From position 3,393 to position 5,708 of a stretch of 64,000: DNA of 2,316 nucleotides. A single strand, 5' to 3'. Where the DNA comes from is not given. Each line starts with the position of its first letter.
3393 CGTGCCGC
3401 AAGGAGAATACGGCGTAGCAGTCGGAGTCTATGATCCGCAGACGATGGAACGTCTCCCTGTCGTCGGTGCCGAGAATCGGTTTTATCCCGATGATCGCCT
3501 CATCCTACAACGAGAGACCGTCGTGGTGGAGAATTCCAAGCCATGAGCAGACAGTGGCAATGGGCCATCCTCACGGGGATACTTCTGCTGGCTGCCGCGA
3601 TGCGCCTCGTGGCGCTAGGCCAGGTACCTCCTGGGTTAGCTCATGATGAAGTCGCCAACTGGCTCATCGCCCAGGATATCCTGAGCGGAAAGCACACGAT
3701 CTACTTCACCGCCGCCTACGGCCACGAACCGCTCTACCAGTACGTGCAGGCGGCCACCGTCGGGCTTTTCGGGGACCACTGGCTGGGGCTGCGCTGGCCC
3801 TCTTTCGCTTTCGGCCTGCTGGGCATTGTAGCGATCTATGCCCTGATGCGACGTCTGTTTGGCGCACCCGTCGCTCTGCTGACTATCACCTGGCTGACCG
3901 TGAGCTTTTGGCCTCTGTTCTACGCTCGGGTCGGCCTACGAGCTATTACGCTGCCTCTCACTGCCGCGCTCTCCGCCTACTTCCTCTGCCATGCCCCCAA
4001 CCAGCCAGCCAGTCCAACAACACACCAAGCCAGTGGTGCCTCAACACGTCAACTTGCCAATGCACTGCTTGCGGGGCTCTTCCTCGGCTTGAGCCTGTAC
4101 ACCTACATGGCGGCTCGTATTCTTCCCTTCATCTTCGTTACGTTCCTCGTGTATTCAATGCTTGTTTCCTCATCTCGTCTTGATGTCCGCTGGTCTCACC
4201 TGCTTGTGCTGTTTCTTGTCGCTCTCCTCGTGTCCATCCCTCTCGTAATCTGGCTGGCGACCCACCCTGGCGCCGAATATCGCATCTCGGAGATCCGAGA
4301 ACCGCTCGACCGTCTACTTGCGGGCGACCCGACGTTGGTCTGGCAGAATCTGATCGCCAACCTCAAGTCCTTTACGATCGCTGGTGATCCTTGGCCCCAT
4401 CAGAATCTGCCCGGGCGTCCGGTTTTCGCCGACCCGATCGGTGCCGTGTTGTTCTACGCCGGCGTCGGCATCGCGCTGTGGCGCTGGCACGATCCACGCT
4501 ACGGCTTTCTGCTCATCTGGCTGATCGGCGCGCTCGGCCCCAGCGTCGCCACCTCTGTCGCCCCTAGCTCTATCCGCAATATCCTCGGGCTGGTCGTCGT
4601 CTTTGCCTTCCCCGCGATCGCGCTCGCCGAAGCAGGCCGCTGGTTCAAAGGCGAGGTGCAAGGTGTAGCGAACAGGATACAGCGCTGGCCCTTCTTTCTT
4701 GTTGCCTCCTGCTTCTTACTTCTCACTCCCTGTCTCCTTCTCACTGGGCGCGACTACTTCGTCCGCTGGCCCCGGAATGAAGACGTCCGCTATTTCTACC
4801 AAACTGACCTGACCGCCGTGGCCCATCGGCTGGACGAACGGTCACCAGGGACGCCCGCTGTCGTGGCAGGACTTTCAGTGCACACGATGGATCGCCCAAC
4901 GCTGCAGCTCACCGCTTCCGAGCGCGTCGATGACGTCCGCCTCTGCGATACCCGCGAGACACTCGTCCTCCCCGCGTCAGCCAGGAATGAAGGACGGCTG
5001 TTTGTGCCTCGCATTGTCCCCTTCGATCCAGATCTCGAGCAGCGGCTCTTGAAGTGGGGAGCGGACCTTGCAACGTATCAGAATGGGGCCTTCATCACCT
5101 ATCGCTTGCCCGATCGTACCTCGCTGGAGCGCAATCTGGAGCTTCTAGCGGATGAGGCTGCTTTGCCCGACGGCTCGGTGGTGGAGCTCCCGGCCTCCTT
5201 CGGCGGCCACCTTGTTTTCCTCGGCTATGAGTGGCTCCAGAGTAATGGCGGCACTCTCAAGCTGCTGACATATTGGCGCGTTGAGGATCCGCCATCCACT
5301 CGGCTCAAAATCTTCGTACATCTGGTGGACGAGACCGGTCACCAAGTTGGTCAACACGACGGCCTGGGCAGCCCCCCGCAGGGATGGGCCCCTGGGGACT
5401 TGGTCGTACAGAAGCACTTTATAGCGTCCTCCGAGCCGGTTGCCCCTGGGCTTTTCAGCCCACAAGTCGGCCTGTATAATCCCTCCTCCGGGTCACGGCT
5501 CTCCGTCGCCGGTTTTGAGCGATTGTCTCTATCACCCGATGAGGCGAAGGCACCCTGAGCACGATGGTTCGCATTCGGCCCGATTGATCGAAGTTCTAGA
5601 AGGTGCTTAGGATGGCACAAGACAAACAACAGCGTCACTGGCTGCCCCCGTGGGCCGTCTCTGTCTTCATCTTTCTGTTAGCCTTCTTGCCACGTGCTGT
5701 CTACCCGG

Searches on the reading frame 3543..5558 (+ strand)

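Call 5: search_protein_families(library=pfam, proteins=[window:3543-5558:+], max_evalue=0.01)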
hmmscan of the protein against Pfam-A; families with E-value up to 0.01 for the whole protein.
window:3543-5558:+ (671 aa): 1 family
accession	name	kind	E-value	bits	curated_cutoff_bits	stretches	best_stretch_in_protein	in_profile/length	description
PF13231.12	PMT_2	-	5.9e-12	46.5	26.1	1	61-237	2-160/160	Dolichyl-phosphate-mannose-protein mannosyltransferase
